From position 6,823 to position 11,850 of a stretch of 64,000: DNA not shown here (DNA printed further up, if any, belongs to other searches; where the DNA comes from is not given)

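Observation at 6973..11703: Giant membrane-tethered cytoplasmic protein built from alternating A/B helical units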

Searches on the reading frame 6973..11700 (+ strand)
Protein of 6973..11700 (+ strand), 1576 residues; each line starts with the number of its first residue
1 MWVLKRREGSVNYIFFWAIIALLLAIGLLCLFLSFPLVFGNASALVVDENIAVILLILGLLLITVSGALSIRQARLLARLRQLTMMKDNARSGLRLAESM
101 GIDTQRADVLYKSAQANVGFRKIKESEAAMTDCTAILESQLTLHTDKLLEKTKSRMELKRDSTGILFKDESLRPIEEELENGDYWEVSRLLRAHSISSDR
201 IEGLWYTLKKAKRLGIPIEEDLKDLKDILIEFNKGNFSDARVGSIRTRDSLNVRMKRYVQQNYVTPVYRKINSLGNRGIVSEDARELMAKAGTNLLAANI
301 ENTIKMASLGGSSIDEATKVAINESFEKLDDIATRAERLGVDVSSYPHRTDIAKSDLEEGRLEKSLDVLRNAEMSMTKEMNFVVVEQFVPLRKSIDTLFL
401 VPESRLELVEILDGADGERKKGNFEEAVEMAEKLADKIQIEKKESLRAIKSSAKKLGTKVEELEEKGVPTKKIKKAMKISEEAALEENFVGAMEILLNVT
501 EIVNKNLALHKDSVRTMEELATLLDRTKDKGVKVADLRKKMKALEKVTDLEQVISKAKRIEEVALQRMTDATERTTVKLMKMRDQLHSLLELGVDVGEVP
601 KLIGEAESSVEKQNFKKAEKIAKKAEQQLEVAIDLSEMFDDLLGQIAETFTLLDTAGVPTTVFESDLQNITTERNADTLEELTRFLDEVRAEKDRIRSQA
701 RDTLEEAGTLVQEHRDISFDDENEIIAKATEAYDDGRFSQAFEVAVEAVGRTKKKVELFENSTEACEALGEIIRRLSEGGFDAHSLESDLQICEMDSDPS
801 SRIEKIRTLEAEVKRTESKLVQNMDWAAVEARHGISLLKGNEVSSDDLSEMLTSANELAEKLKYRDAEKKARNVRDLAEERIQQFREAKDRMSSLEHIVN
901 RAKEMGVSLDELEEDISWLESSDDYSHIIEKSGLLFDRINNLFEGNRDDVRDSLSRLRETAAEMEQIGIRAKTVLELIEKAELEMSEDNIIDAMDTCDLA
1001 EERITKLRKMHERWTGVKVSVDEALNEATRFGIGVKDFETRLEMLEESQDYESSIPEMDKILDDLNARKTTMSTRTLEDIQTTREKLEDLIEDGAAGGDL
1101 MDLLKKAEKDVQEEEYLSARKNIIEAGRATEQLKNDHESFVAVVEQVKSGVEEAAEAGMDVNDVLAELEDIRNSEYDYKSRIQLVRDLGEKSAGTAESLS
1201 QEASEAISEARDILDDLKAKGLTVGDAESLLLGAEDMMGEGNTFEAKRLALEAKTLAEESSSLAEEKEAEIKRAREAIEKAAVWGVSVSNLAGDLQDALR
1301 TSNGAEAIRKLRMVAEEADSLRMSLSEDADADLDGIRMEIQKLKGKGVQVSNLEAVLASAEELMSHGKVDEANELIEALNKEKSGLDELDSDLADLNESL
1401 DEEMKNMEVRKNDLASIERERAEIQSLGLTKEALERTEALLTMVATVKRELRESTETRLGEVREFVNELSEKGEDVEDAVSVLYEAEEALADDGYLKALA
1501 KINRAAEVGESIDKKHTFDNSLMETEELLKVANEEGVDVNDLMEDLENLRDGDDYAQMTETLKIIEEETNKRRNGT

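Call 3: search_protein_families(library=pfam, proteins=[window:6973-11700:+], max_evalue=1)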
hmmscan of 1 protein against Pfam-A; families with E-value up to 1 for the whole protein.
window:6973-11700:+ (1576 aa): 2 families
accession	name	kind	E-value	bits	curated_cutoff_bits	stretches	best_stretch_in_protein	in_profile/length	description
PF01442.23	Apolipoprotein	-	0.0027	17.9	90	1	1372-1475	24-128/190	Apolipoprotein A1/A4/E domain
PF23100.1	DUF2096_N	-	0.032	15.1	26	1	1342-1406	14-80/96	DUF2096 N-terminal four-helical bundle domain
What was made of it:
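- On EzrA: No Pfam match (call 3).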

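Call 4: search_protein_families(library=ncbifam, proteins=[window:6973-11700:+], max_evalue=1)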
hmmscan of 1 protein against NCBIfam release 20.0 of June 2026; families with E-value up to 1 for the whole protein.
window:6973-11700:+ (1576 aa): 1 family
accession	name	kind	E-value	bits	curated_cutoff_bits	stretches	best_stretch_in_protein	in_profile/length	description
NF040986.1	MamH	equivalog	0.14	11.2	300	1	6-76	4-74/419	magnetosome biogenesis transporter MamH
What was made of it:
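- On SMC / Rad50 / SbcC ATPases: No SMC_N or AAA match (calls 3, 4).
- The protein in this window has no FHA, kinase or phosphatase domain (calls 3, 4).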

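Call 5: search_solved_structures(query=window:6973-11700:+, max_evalue=1, show_alignments=2)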
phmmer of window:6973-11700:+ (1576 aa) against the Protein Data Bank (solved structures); distinct sequences matched with E-value up to 1: 1.
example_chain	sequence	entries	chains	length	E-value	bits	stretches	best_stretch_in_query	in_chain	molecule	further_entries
7anh_A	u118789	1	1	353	0.95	10.7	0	435-555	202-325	GDP-L-fucose synthase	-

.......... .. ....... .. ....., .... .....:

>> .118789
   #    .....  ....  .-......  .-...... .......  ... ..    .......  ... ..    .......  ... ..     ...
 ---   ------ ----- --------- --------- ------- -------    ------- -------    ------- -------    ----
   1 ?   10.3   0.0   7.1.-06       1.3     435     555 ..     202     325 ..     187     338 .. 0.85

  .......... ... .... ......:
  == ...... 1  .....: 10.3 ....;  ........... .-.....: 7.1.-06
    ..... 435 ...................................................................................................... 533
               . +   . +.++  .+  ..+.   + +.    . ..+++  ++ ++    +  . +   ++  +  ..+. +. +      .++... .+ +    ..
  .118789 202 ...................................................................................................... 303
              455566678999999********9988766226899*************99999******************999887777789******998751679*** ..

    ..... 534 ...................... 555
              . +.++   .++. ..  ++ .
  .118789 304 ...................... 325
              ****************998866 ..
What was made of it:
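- Tried and rejected: The single sequence gave nothing (call 5).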

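Call 9: find_homologous_proteins(query=window:6973-11700:+)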
Query window:6973-11700:+ (1576 aa): 18 proteins with E <= 0.001 among 8000 candidates.
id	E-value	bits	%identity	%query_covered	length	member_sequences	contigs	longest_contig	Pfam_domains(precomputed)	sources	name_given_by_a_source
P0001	0.0e+0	3071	94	100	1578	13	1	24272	-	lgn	-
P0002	0.0e+0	2817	86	100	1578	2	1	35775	-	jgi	jgi:hypothetical protein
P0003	0.0e+0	2544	78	100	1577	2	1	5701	-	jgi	jgi:hypothetical protein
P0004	0.0e+0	2512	76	100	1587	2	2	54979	-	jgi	jgi:hypothetical protein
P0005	0.0e+0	2474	75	100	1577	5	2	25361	-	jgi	jgi:DNA repair exonuclease SbcCD ATPase subunit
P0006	0.0e+0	2424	73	100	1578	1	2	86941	-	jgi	jgi:DNA repair exonuclease SbcCD ATPase subunit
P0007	0.0e+0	2316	79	90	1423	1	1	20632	-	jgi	jgi:hypothetical protein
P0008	0.0e+0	2030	63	100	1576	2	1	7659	-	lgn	-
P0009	0.0e+0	1969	61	100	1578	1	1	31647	-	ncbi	-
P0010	0.0e+0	1955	61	100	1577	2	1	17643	-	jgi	jgi:hypothetical protein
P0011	0.0e+0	1947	60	100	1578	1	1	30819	-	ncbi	-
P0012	0.0e+0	1908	59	100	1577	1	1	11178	-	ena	-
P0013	0.0e+0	1880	58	100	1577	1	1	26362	-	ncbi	-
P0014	0.0e+0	1585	50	100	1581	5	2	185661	-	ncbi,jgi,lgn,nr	ncbi:MAG: hypothetical protein E3J35_07345 [Methanomassiliicoccales archaeon]|nr:MAG: hypothetical p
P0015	0.0e+0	1555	50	100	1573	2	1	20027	-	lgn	-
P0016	0.0e+0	1555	49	100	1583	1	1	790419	-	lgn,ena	-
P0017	0.0e+0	1494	48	100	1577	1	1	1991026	-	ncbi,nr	ncbi:MAG: hypothetical protein JSV43_03265 [Methanobacteriota archaeon]|nr:MAG: hypothetical protein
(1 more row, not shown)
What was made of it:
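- JGI names P0005 and P0006 'DNA repair exonuclease SbcCD ATPase subunit' (call 9).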

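Call 13: find_encoding_contigs(protein=P0017, flank=10000, max_places=2)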
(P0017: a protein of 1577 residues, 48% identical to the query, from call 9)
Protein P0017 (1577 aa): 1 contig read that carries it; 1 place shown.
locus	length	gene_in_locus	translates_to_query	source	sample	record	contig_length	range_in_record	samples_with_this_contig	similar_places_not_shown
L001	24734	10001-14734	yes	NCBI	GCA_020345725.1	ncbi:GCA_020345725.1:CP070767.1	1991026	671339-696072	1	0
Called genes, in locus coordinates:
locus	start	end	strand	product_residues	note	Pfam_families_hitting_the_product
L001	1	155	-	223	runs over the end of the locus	PF02310:B12-binding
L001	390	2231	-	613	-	PF03485:Arg_tRNA_synt_N, PF00750:tRNA-synt_1d, PF05746:DALR_1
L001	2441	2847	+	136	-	-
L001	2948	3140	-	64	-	PF04013:Methyltrn_RNA_2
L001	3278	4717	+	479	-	PF09861:Lar_N, PF21113:LarA_C (weak)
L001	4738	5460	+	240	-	PF01966:HD (weak)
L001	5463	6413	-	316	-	-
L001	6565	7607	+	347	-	PF01839:FG-GAP (faint), PF13517:FG-GAP_3 (weak)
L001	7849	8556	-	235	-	PF03796:DnaB_C (faint), PF06745:ATPase, PF13481:AAA_25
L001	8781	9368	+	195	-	-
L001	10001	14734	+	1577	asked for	-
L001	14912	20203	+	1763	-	PF00082:Peptidase_S8, PF07495:Y_Y_Y (faint), PF00801:PKD (weak), PF18911:PKD_4, PF00801:PKD (weak), PF18911:PKD_4, PF22352:K319L-like_PKD, PF18884:TSP3_bac (weak)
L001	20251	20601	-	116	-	PF01849:NAC, PF19026:UBA_HYPK (weak)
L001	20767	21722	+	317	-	PF01409:tRNA-synt_2d, PF17759:tRNA_synthFbeta (weak)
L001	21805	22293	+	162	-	PF07719:TPR_2 (faint), PF13428:TPR_14 (faint), PF13181:TPR_8 (faint), PF13414:TPR_11 (faint), PF00515:TPR_1 (faint), PF14559:TPR_19 (faint), PF13431:TPR_17 (faint)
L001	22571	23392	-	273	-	PF02649:GCHY-1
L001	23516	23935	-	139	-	PF01894:YjbQ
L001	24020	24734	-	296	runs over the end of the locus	PF00091:Tubulin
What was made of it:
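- A tubulin/FtsZ-family gene lies about 10 kb away in L001 (call 13).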

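Call 14: find_encoding_contigs(protein=P0016, flank=10000, max_places=2)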
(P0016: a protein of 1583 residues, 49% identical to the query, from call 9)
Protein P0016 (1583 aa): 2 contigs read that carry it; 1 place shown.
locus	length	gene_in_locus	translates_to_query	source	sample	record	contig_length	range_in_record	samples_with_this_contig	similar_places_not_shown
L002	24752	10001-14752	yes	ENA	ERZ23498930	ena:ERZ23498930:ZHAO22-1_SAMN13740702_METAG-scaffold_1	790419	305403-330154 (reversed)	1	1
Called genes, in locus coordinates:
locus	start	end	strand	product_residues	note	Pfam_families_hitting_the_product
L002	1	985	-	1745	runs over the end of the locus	PF00082:Peptidase_S8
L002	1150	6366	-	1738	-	PF00082:Peptidase_S8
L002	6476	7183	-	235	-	PF03796:DnaB_C (weak), PF06745:ATPase, PF13481:AAA_25 (weak)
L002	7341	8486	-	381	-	PF24817:WD40_WDHD1_1st (faint), PF00400:WD40 (faint), PF24807:WD40_CDC20-Fz (faint), PF24814:WD40_Prp19 (faint), PF25175:Beta-prop_WDR5 (faint), PF23414:Beta-prop_EML_2 (weak), PF25174:Beta-prop_THOC3, PF23381:Beta-prop_IFT122_1st (weak), +2 more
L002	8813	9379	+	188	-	-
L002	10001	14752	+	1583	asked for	-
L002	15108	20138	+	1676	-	PF00082:Peptidase_S8, PF15418:DUF4625 (faint), PF18911:PKD_4, PF00801:PKD (weak), PF18911:PKD_4, PF22352:K319L-like_PKD, PF18884:TSP3_bac (weak)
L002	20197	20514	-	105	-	PF01849:NAC, PF19026:UBA_HYPK (weak)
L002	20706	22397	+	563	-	PF00037:Fer4, PF14697:Fer4_21 (weak), PF00005:ABC_tran, PF02463:SMC_N (faint), PF13304:AAA_21 (faint), PF00005:ABC_tran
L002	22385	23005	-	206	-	PF09335:VTT_dom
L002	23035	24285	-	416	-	PF07969:Amidohydro_3 (faint), PF01979:Amidohydro_1, PF12890:DHOase (faint)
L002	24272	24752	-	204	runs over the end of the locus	PF01871:AMMECR1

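Call 15: find_encoding_contigs(protein=P0014, flank=10000, max_places=2)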
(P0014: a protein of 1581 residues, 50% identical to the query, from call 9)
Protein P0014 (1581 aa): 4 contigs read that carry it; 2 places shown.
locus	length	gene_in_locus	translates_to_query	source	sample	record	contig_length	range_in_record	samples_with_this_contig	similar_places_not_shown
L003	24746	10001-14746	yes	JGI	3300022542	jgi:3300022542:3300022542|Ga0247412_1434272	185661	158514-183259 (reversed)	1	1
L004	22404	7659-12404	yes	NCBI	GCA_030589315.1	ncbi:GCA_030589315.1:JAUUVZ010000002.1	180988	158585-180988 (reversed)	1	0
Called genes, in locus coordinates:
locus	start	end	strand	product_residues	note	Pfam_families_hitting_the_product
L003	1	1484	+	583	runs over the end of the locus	PF00069:Pkinase, PF07714:PK_Tyr_Ser-Thr, PF01163:RIO1 (weak), PF12773:DZR (weak)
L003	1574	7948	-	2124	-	PF07705:CARDB, PF03415:Peptidase_C11, PF19077:Big_13 (faint), PF13205:Big_5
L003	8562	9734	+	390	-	PF00092:VWA, PF13519:VWA_2, PF13768:VWA_3 (faint)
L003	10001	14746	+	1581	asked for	-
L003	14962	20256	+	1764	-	PF00082:Peptidase_S8, PF07495:Y_Y_Y (faint), PF00801:PKD, PF18911:PKD_4, PF18884:TSP3_bac (faint), PF00801:PKD, PF18911:PKD_4, PF22352:K319L-like_PKD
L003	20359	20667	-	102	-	PF01849:NAC, PF19026:UBA_HYPK (weak)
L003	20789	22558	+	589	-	PF04068:Fer4_RLI, PF13237:Fer4_10 (faint), PF14697:Fer4_21 (weak), PF00037:Fer4, PF02463:SMC_N (faint), PF00005:ABC_tran, PF13304:AAA_21 (faint), PF00005:ABC_tran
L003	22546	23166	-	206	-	PF09335:VTT_dom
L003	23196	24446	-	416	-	PF01979:Amidohydro_1, PF07969:Amidohydro_3 (faint), PF12890:DHOase (weak)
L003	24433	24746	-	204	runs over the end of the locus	PF01871:AMMECR1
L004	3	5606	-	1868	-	?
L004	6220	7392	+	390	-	PF00092:VWA, PF13519:VWA_2, PF13768:VWA_3 (faint)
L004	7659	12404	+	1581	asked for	-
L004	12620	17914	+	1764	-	PF00082:Peptidase_S8, PF07495:Y_Y_Y (faint), PF00801:PKD, PF18911:PKD_4, PF18884:TSP3_bac (faint), PF00801:PKD, PF18911:PKD_4, PF22352:K319L-like_PKD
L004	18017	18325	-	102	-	PF01849:NAC, PF19026:UBA_HYPK (weak)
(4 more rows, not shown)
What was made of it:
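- A Ser/Thr kinase and a VWA protein lie upstream of the orthologue in L003 (call 15).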

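Call 23: find_encoding_contigs(protein=P0006, flank=8000, max_places=1)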
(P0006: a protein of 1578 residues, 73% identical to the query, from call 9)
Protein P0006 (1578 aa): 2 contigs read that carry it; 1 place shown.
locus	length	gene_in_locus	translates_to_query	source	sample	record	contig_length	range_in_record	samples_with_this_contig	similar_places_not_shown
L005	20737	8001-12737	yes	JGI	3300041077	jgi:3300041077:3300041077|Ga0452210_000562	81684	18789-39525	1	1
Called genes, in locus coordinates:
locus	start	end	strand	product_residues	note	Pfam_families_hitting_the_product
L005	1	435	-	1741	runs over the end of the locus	PF00082:Peptidase_S8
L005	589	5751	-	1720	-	PF00082:Peptidase_S8, PF16656:Pur_ac_phosph_N (weak)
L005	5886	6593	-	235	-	PF03796:DnaB_C (weak), PF06745:ATPase, PF13481:AAA_25 (faint), PF23442:DUF7125 (faint)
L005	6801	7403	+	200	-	-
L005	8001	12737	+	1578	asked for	-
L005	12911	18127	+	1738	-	PF00082:Peptidase_S8, PF00801:PKD (faint), PF18911:PKD_4, PF18884:TSP3_bac (faint), PF18911:PKD_4, PF22352:K319L-like_PKD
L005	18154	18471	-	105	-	PF01849:NAC, PF19026:UBA_HYPK (weak)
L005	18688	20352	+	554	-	PF00037:Fer4, PF12837:Fer4_6 (weak), PF02463:SMC_N (faint), PF00004:AAA (faint), PF00005:ABC_tran, PF13304:AAA_21 (faint), PF00005:ABC_tran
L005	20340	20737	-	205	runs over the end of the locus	PF09335:VTT_dom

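Call 24: find_encoding_contigs(protein=P0011, flank=8000, max_places=1)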
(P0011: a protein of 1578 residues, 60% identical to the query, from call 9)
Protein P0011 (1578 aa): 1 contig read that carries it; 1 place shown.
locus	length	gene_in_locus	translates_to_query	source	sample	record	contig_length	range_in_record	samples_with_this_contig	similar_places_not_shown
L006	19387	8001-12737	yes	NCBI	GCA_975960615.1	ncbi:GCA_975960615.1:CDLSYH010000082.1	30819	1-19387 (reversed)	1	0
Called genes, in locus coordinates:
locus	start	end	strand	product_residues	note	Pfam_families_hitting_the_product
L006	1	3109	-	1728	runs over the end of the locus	PF00082:Peptidase_S8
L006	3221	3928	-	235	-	PF03796:DnaB_C (weak), PF06745:ATPase, PF13481:AAA_25 (weak), PF23442:DUF7125 (weak)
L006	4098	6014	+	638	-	PF13360:PQQ_2, PF01011:PQQ (faint), PF13570:Beta-prop_ACSF4, PF13360:PQQ_2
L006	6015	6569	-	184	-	-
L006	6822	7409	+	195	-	-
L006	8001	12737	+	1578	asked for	-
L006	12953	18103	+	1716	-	PF00082:Peptidase_S8, PF00801:PKD (faint), PF18911:PKD_4, PF22352:K319L-like_PKD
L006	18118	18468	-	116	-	PF01849:NAC, PF19026:UBA_HYPK (weak)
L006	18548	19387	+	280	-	?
